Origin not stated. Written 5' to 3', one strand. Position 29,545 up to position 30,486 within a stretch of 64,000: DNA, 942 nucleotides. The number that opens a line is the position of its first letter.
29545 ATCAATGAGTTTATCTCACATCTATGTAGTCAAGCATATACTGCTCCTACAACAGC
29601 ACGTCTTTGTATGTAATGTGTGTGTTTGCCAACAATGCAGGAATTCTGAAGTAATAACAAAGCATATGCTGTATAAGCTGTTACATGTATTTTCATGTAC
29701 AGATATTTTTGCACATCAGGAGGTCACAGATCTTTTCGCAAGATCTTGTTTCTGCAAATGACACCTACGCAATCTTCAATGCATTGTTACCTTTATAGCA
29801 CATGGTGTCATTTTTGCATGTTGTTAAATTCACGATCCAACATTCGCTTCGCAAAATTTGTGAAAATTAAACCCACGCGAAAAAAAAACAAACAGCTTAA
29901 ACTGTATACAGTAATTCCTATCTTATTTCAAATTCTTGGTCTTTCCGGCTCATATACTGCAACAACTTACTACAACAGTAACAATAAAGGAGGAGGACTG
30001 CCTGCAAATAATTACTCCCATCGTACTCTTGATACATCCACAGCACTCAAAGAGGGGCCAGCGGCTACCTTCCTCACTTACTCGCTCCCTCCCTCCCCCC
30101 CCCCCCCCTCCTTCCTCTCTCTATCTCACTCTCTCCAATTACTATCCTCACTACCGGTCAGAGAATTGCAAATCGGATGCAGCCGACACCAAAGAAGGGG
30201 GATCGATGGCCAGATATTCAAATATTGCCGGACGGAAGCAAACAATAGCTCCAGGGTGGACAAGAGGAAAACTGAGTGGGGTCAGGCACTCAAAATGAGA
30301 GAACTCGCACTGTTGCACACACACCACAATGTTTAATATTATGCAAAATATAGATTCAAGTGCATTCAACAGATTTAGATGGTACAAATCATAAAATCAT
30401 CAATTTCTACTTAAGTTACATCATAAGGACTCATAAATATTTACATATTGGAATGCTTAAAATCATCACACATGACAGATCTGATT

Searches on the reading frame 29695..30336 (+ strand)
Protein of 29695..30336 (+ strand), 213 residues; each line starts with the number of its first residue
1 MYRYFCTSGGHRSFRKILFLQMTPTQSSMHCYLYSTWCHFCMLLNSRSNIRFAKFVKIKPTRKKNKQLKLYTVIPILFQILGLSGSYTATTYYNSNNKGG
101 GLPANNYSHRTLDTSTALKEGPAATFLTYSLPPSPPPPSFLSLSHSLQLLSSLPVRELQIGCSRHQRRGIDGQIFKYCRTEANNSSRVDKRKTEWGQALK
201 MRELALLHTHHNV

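Call 11: search_protein_families(library=pfam, proteins=[window:29695-30336:+], max_evalue=0.01)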
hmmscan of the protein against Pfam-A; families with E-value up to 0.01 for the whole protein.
window:29695-30336:+ (213 aa): 0 families

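Call 72: find_encoding_contigs(protein=window:29695-30336:+, flank=10000, max_places=10)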
Protein window:29695-30336:+ (213 aa): no gene with exactly this product is on record in the collection.
